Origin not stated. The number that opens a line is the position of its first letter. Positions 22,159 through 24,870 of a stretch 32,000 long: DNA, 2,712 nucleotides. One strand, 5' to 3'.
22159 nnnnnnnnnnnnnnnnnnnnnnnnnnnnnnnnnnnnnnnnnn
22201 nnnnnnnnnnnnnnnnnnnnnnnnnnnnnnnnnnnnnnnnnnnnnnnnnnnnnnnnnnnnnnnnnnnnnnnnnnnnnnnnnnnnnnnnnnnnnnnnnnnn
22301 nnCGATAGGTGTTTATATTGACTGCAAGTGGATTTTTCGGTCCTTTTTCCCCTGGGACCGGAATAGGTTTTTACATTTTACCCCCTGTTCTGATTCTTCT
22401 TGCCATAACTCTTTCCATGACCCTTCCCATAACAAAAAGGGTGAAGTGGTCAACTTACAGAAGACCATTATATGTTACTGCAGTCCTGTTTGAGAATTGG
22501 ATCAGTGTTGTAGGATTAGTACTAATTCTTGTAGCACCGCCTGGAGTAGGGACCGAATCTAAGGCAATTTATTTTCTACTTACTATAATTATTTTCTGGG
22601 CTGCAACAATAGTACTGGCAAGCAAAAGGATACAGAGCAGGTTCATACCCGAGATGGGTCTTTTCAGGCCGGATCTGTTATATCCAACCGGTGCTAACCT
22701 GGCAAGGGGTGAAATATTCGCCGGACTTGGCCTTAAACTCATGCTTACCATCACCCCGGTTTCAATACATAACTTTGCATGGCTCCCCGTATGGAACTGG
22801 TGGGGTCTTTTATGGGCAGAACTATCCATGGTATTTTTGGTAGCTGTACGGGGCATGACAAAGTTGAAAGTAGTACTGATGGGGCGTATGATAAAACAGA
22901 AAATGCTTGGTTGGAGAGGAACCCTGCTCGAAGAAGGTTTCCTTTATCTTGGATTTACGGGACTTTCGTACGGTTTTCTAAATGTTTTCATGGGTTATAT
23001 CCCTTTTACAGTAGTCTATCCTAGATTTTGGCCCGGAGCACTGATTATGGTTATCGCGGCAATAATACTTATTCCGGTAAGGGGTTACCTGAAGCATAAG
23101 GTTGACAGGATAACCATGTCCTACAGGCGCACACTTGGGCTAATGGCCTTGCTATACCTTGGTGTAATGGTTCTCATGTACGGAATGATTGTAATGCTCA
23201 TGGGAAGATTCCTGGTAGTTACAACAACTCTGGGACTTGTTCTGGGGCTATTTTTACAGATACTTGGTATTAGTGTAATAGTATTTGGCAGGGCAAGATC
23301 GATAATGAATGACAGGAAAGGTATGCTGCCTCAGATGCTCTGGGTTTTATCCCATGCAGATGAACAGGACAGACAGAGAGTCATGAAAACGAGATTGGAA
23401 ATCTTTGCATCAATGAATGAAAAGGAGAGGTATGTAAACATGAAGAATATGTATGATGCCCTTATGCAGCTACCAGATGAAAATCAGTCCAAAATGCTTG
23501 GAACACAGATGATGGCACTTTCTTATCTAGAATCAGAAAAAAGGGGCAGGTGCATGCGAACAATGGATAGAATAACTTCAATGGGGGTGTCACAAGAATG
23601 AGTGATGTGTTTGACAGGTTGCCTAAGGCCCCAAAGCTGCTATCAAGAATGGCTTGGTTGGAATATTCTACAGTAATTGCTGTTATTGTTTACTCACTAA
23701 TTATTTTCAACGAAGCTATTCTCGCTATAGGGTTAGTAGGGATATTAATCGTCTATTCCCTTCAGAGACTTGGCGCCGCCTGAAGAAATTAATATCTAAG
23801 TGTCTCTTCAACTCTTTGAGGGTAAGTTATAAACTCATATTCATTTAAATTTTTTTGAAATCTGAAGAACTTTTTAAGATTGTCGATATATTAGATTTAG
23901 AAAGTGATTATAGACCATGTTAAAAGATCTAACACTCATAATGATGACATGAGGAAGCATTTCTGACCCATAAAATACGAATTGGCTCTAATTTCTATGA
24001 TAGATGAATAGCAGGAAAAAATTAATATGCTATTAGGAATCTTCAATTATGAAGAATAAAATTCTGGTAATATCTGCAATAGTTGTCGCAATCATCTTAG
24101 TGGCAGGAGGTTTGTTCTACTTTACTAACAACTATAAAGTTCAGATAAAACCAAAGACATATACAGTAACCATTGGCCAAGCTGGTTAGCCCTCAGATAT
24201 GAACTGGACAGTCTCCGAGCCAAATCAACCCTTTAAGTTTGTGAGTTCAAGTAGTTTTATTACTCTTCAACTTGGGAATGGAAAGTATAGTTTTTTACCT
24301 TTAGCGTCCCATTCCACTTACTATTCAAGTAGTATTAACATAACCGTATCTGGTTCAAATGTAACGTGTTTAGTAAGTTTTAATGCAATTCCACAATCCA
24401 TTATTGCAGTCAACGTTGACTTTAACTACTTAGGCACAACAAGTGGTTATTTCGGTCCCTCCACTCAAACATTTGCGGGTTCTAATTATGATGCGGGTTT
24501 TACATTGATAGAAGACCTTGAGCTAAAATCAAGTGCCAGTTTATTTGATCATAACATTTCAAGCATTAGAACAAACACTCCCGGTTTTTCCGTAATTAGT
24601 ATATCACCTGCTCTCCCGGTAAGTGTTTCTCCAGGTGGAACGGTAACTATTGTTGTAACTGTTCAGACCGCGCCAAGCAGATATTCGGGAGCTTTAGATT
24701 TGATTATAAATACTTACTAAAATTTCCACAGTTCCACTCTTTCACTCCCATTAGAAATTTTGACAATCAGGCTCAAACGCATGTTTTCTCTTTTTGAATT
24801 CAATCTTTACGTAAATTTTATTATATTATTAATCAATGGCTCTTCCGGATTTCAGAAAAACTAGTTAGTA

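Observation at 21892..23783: Uncharacterised three-gene operon built around a Met-rich ~19-aa helical repeat shared by a soluble protein and a transporter-like membrane protein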

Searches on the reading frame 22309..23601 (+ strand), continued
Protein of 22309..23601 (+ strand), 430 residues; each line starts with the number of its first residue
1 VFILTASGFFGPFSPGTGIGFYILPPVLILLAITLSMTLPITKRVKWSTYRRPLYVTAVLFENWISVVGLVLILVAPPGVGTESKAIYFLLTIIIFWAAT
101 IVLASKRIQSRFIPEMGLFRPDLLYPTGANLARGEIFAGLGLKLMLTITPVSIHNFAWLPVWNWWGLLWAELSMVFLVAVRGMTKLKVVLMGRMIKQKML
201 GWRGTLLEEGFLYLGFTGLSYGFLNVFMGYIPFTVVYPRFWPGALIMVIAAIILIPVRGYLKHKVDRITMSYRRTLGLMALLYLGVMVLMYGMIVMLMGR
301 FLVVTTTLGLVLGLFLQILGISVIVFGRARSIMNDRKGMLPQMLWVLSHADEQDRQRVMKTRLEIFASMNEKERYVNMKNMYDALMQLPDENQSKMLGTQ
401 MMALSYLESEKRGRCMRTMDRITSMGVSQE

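Call 34: find_encoding_contigs(protein=P0006, flank=8000, max_places=2)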
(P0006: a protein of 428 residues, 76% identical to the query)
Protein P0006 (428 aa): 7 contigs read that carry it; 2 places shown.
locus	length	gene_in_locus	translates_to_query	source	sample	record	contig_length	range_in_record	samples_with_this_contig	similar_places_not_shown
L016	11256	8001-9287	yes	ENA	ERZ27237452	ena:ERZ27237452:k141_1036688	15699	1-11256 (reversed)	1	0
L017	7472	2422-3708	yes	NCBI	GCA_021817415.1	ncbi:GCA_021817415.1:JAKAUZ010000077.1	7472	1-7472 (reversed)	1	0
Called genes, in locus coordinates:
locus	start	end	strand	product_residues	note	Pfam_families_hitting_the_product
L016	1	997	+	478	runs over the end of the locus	PF02384:N6_Mtase (faint), PF07669:Eco57I (weak)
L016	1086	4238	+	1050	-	PF05317:Thermopsin, PF05048:NosD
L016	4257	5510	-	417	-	PF00083:Sugar_tr, PF07690:MFS_1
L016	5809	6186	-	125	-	PF01638:HxlR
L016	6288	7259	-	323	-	PF08271:Zn_Ribbon_TF, PF00382:TFIIB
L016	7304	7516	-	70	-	-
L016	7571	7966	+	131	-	-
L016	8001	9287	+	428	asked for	-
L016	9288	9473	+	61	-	-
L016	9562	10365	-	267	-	PF18423:zf_CopZ, PF04324:Fer2_BFD (faint), PF00403:HMA (weak)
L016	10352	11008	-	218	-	-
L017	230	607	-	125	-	PF01638:HxlR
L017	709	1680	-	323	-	PF08271:Zn_Ribbon_TF, PF00382:TFIIB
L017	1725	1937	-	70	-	-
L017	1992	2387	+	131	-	-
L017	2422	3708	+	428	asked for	-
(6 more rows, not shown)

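Call 35: find_encoding_contigs(protein=P0015, flank=8000, max_places=1)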
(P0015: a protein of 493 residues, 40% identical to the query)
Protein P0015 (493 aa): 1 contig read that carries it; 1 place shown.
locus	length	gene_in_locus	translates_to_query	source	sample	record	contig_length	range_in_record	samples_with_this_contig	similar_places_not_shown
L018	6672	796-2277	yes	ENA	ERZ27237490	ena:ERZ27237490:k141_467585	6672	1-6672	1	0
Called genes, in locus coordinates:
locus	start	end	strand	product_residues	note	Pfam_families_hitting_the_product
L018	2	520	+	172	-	?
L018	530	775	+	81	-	-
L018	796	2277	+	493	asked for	-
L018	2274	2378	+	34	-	-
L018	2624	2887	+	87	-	-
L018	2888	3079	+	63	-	-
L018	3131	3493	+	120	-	PF01609:DDE_Tnp_1 (weak)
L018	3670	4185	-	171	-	PF13529:Peptidase_C39_2, PF03412:Peptidase_C39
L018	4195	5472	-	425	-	PF07690:MFS_1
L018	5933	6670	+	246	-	?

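Call 36: search_protein_families(library=ncbifam, proteins=[L015:3355-5025:-, L015:1663-3342:-, L015:730-1569:-, L015:91-522:-, L015:8170-9579:+, L015:9583-10239:+, L015:10657-11457:+], max_evalue=0.001)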
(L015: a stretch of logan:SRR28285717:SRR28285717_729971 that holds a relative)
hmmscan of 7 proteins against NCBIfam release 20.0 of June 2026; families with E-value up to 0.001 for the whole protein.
L015:3355-5025:- (556 aa): 7 families
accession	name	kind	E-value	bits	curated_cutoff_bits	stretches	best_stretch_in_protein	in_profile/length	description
TIGR04013.1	B12_SAM_MJ_1487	hypoth_equivalog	3.3e-17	62.4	251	1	195-333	88-237/382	TIGR04013 family B12-binding domain/radical SAM domain-containing protein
TIGR00089.1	TIGR00089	subfamily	5.1e-14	51.9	251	1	193-440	86-318/429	MiaB/RimO family radical SAM methylthiotransferase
TIGR01125.1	TIGR01125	equivalog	1.6e-11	43.9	356.95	1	246-440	134-316/432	30S ribosomal protein S12 methylthiotransferase RimO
TIGR01578.1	MiaB-like-B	hypoth_equivalog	3.3e-08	32.7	314.7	1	237-315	122-202/421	tRNA (N(6)-L-threonylcarbamoyladenosine(37)-C(2))-methylthiotransferase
TIGR04014.1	B12_SAM_MJ_0865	equivalog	5e-08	32.2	360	1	251-441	162-337/434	methyl-coenzyme M reductase glutamine C-methyltransferase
TIGR01574.1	miaB-methiolase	equivalog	2.6e-07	30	355.3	1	196-439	92-324/437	tRNA (N6-isopentenyl adenosine(37)-C2)-methylthiotransferase MiaB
NF010916.0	PRK14336.1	equivalog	0.00066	18.5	606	0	244-439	120-302/418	tRNA (N6-isopentenyl adenosine(37)-C2)-methylthiotransferase MiaB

L015:1663-3342:- (559 aa): 7 families
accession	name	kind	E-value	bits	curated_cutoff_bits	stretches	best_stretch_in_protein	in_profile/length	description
TIGR04013.1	B12_SAM_MJ_1487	hypoth_equivalog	4.8e-12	45.4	251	1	128-322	55-232/382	TIGR04013 family B12-binding domain/radical SAM domain-containing protein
TIGR00089.1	TIGR00089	subfamily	2.2e-06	26.7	251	1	240-327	136-222/429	MiaB/RimO family radical SAM methylthiotransferase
TIGR04072.2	rSAM_ladder_B12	equivalog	6.6e-05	21.7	360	1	134-307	88-246/443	lipid biosynthesis B12-binding/radical SAM protein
TIGR01574.1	miaB-methiolase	equivalog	7.8e-05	21.9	355.3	1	238-328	138-230/437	tRNA (N6-isopentenyl adenosine(37)-C2)-methylthiotransferase MiaB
TIGR03960.1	rSAM_fuse_unch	hypoth_equivalog_domain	0.00023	19.8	462.3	1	234-285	242-296/605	TIGR03960 family B12-binding radical SAM protein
NF010916.0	PRK14336.1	equivalog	0.00024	20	606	1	233-326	114-206/418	tRNA (N6-isopentenyl adenosine(37)-C2)-methylthiotransferase MiaB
TIGR03975.1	rSAM_ocin_1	subfamily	0.00043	18.9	281.85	1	131-276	146-299/606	RiPP maturation radical SAM C-methyltransferase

L015:730-1569:- (279 aa): 0 families

L015:91-522:- (143 aa): 0 families

L015:8170-9579:+ (469 aa): 53 families (the best 25 are shown)
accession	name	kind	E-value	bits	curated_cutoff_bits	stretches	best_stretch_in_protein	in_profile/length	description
TIGR02053.1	MerA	equivalog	3.3e-158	527.5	454.45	1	1-469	4-465/465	mercury(II) reductase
NF010311.1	PRK13748.1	subfamily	3e-108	363.1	600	1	2-468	102-559/560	mercury(II) reductase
TIGR01350.1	lipoamide_DH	equivalog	1.4e-106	357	408.8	1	2-459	6-456/461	dihydrolipoyl dehydrogenase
NF004947.0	PRK06292.2-5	equivalog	2.2e-95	320.3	592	1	2-456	8-457/474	dihydrolipoyl dehydrogenase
NF004991.0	PRK06370.1-3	subfamily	1.3e-92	311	620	1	2-462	40-492/509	FAD-containing oxidoreductase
NF004946.0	PRK06292.2-4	subfamily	6.3e-85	285.7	634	1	17-455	19-468/487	dihydrolipoyl dehydrogenase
NF004939.0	PRK06292.1-1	equivalog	1.7e-82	277.7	435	1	2-463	10-464/476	dihydrolipoyl dehydrogenase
NF004992.0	PRK06370.1-4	equivalog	1.1e-81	274.7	629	1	2-450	9-448/459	FAD-containing oxidoreductase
NF004943.0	PRK06292.2-1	equivalog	1.4e-80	271.3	432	1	2-457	8-455/456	dihydrolipoyl dehydrogenase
NF003585.0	PRK05249.1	equivalog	3e-78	263.5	465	1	2-457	11-457/464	Si-specific NAD(P)(+) transhydrogenase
NF004776.0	PRK06116.1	equivalog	1.2e-77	261.8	480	1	2-448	9-444/450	glutathione-disulfide reductase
NF005884.0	PRK07846.1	equivalog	2.3e-73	247.4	501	1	23-448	24-442/454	mycothione reductase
NF005883.0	PRK07845.1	equivalog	7e-70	236.3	479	1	1-458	6-460/466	NAD(P)H-quinone dehydrogenase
NF004990.0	PRK06370.1-1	equivalog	5.5e-69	233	842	1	3-453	10-451/459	FAD-containing oxidoreductase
TIGR01424.1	gluta_reduc_2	equivalog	1.3e-66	225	606.05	1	5-449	10-441/446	glutathione-disulfide reductase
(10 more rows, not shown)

L015:9583-10239:+ (218 aa): 14 families
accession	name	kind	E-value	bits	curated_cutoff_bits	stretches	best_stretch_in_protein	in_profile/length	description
NF043040.1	corrin_prot_MT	hypoth_equivalog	1.1e-08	34.7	180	1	41-121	34-113/216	corrinoid protein-associated methyltransferase CpaM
TIGR00536.1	hemK_fam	subfamily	1.1e-08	34.5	115.5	1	46-110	112-177/286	HemK family protein methyltransferase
TIGR03534.1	RF_mod_PrmC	equivalog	6.2e-08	32.4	199.1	1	45-110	85-150/253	peptide chain release factor N(5)-glutamine methyltransferase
TIGR02469.1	CbiT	equivalog_domain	7.7e-08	32.6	78.3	1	47-113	18-84/124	precorrin-6Y C5,15-methyltransferase (decarboxylating) subunit CbiT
NF041820.1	daptide_MTase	equivalog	4.4e-06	26.4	175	1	34-108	22-97/243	daptide-type RiPP biosynthesis methyltransferase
NF008992.0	PRK12335.1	equivalog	4.6e-06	26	303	1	46-168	120-235/289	SAM-dependent methyltransferase TehB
TIGR00406.1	prmA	equivalog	7.9e-06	25.5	183.15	1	43-106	154-217/288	50S ribosomal protein L11 methyltransferase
TIGR03533.1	L3_gln_methyl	equivalog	1.7e-05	24.3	229.7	1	46-109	119-183/284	50S ribosomal protein L3 N(5)-glutamine methyltransferase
NF011529.0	PRK14968.1-3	equivalog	4.2e-05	23.1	162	1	41-109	27-93/198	putative methyltransferase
TIGR04074.1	bacter_Hen1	equivalog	0.00016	20.3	340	1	46-101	280-340/462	3' terminal RNA ribose 2'-O-methyltransferase Hen1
NF001556.0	PRK00377.1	equivalog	0.00027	20.8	238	1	49-156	41-143/198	cobalt-precorrin-6Y C(15)-methyltransferase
TIGR01983.1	UbiG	equivalog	0.00033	20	102.95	1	49-158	50-153/228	bifunctional 2-polyprenyl-6-hydroxyphenol methylase/3-demethylubiquinol 3-O-methyltransferase UbiG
NF000499.2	Erm23S_rRNA_broad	equivalog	0.00062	19.2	212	1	39-121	14-90/244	23S ribosomal RNA methyltransferase Erm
TIGR02143.1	trmA_only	equivalog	0.00067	18.7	334.65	0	30-93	178-240/352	tRNA (uridine(54)-C5)-methyltransferase TrmA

L015:10657-11457:+ (266 aa): 12 families
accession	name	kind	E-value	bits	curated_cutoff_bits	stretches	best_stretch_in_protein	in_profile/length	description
NF047645.1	CopZ_Nterm_CC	equivalog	1.5e-22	80.3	100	1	27-156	8-133/138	putative iron-sulfur cluster-binding metallochaperone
NF045877.1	CopZ_Nterm_CU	equivalog_domain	2.4e-22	79.6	190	1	25-168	17-160/161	Csac_0668 family 2Fe-2S cluster-binding (seleno)protein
NF010311.1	PRK13748.1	subfamily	8e-09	34.9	600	1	198-264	3-70/560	mercury(II) reductase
NF047957.1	CopZ_AFE_1862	equivalog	2.8e-08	34.1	85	1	198-257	3-61/62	CopZ family metallochaperone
NF041115.1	UxxU_metal_bind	equivalog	3.6e-08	33.4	95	1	194-259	4-71/74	metal-binding (seleno)protein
NF033794.2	chaper_CopZ_Eh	exception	5.9e-08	32.7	95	1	198-260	4-68/68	copper chaperone CopZ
NF033556.1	MerTP_fusion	equivalog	1.8e-06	27.7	180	1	193-256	119-184/186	mercuric transport protein MerTP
NF033795.1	chaper_CopZ_Bs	exception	1.1e-05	25.5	91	1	196-256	2-64/66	copper chaperone CopZ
TIGR00003.1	TIGR00003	subfamily_domain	1.8e-05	24.8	62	1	197-257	3-65/66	copper ion binding protein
TIGR02052.1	MerP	equivalog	6.6e-05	23.3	92.55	1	193-255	22-86/92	mercury resistance system periplasmic binding protein MerP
NF007952.0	PRK10671.1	equivalog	0.00096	17.4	1316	0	194-264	103-172/838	copper-exporting P-type ATPase CopA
NF045683.1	MerT_CopZ_Se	exception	0.00099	18.6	375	0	191-261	157-231/235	MerT/CopZ fusion-like heavy metal transport selenoprotein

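Call 37: search_protein_families(library=pfam, proteins=[L015:3355-5025:-, L015:1663-3342:-, L015:730-1569:-, L015:91-522:-, L014:7864-8340:+, L014:10559-11815:+, L011:5975-7156:+, L005:8152-9261:-], max_evalue=0.01)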
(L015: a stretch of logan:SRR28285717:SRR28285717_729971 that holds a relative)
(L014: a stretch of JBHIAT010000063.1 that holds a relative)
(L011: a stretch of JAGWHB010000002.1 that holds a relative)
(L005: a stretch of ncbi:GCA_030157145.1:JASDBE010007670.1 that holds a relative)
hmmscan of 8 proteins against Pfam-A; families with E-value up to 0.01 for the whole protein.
L015:3355-5025:- (556 aa): 1 family
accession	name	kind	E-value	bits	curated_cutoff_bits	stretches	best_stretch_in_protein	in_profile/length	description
PF04055.27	Radical_SAM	-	8.8e-11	42.7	29.5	1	252-436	1-165/166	Radical SAM superfamily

L015:1663-3342:- (559 aa): 1 family
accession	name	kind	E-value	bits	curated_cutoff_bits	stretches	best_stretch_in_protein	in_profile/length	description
PF04055.27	Radical_SAM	-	3.4e-05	24.5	29.5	1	247-435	1-166/166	Radical SAM superfamily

L015:730-1569:- (279 aa): 0 families

L015:91-522:- (143 aa): 1 family
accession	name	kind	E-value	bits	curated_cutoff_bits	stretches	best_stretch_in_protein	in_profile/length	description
PF03243.20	MerB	-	4.4e-07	30.3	27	1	28-136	15-124/126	Alkylmercury lyase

L014:7864-8340:+ (158 aa): 0 families

L014:10559-11815:+ (418 aa): 1 family
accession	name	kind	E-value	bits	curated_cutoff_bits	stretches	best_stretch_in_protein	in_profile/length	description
PF11304.13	DUF3106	-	0.00018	22.4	24.3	1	186-266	25-102/104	Protein of unknown function (DUF3106)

L011:5975-7156:+ (393 aa): 0 families

L005:8152-9261:- (369 aa): 0 families

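Call 54: search_protein_families(library=pfam, proteins=[L014:4413-5636:-, L014:8571-9164:+, L014:9152-10180:+, L014:12084-12611:+, L014:13076-13858:+, L011:2702-3685:+, L011:7332-8354:+, L011:8351-8992:+, L011:3752-4198:+, L002:3952-4704:+], max_evalue=0.01)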
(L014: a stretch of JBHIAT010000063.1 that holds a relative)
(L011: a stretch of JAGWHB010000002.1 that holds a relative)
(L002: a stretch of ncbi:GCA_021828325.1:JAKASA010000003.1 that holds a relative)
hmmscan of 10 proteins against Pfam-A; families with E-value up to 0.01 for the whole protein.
L014:4413-5636:- (407 aa): 3 families
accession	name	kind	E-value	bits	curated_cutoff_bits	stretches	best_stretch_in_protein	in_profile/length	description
PF01385.25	OrfB_IS605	-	1.5e-21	77.3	30.5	1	198-311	2-119/120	Probable transposase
PF07282.18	Cas12f1-like_TNB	-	1.3e-20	73.7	26.3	1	323-388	1-60/60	Cas12f1-like, TNB domain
PF12323.14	HTH_OrfB_IS605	-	9.1e-10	38.3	21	1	37-79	4-46/47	Helix-turn-helix domain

L014:8571-9164:+ (197 aa): 0 families

L014:9152-10180:+ (342 aa): 5 families
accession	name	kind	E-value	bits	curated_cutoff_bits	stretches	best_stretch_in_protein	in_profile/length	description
PF02826.25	2-Hacid_dh_C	-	3.5e-61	206.1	25.1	1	112-292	1-178/178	D-isomer specific 2-hydroxyacid dehydrogenase, NAD binding domain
PF00389.36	2-Hacid_dh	-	6e-32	110.6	24.6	1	8-324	2-134/134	D-isomer specific 2-hydroxyacid dehydrogenase, catalytic domain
PF03446.21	NAD_binding_2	-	3.9e-05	24.2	21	1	153-261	2-113/161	NAD binding domain of 6-phosphogluconate dehydrogenase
PF07991.19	KARI_N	-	0.0038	17.3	20.6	1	148-238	2-92/165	Acetohydroxy acid isomeroreductase, NADPH-binding domain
PF03807.23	F420_oxidored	-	0.0046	18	21.6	0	153-218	2-72/94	NADP oxidoreductase coenzyme F420-dependent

L014:12084-12611:+ (175 aa): 2 families
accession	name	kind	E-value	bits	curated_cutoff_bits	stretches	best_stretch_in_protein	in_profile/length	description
PF00127.26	Copper-bind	-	6.6e-08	33.3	21.2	1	50-143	6-98/99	Copper binding proteins, plastocyanin/azurin family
PF10518.14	TAT_signal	-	0.0038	17.6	22.7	1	12-31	2-21/21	TAT (twin-arginine translocation) pathway signal sequence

L014:13076-13858:+ (260 aa): 0 families

L011:2702-3685:+ (327 aa): 1 family
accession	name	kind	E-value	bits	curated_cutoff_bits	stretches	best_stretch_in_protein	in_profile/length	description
PF02411.20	MerT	-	0.00048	20.6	32.9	1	194-251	9-67/116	MerT mercuric transport protein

L011:7332-8354:+ (340 aa): 0 families

L011:8351-8992:+ (213 aa): 0 families

L011:3752-4198:+ (148 aa): 0 families

L002:3952-4704:+ (250 aa): 0 families
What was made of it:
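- Two further loci carry zf_CopZ plus either a Cys-Cys membrane protein (L016) or a weak MerT-like gene (L011) (calls 34, 54).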

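Call 67: search_dna_similar(query=P0147, collection=plasmids, mode=protein, max_evalue=0.001, max_rows=15)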
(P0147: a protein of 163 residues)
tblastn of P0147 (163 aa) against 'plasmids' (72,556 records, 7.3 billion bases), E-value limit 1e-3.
No match.
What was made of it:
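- Tried and rejected: tblastn of a bacterial g1 homologue against 72,556 plasmids gave no match (call 67).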

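Call 69: find_related_loci(query=A1, collection=metagenome_contigs, flank=10000)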
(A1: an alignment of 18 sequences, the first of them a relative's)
Query A1 (430 aa) in metagenome_contigs; peptide patterns used: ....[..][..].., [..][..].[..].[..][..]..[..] (x = any residue, [..] = any of these).
291 stretches matched a pattern; 7 encode a relative of the query (tblastn E <= 1e-3); 7 distinct loci.
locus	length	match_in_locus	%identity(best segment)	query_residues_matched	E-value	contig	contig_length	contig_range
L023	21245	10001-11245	57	7-422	7e-158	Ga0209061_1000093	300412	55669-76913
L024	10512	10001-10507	63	7-175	1e-67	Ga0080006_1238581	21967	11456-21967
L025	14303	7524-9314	29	28-424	1e-35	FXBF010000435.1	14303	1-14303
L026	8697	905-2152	31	20-419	7e-33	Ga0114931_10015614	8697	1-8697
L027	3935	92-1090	27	94-424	8e-30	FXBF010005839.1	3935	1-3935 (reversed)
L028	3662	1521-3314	26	28-424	3e-25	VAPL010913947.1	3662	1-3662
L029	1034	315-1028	33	27-272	2e-17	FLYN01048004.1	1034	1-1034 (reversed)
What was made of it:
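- Tried and rejected: The g2 alignment gave 7 loci (call 69).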

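Call 88: search_solved_structures(query=A1, max_evalue=1)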
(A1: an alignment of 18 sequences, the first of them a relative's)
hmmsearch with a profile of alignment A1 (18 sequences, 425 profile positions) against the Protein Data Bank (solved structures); distinct sequences matched with E-value up to 1: 0.

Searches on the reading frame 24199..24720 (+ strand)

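Call 3: search_protein_families(library=pfam, proteins=[window:24199-24720:+], max_evalue=1)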
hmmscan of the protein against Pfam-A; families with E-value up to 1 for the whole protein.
window:24199-24720:+ (173 aa): 3 families
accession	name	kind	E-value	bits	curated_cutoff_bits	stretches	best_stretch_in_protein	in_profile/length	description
PF00963.24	Cohesin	-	0.068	13.8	24.1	0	51-77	12-39/139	Cohesin domain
PF24051.1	DUF7355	-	0.16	12.5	27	1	43-77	49-83/93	Domain of unknown function (DUF7355)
PF04887.17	Pox_M2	-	0.17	11.8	25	1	41-108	120-179/196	Poxvirus M2 protein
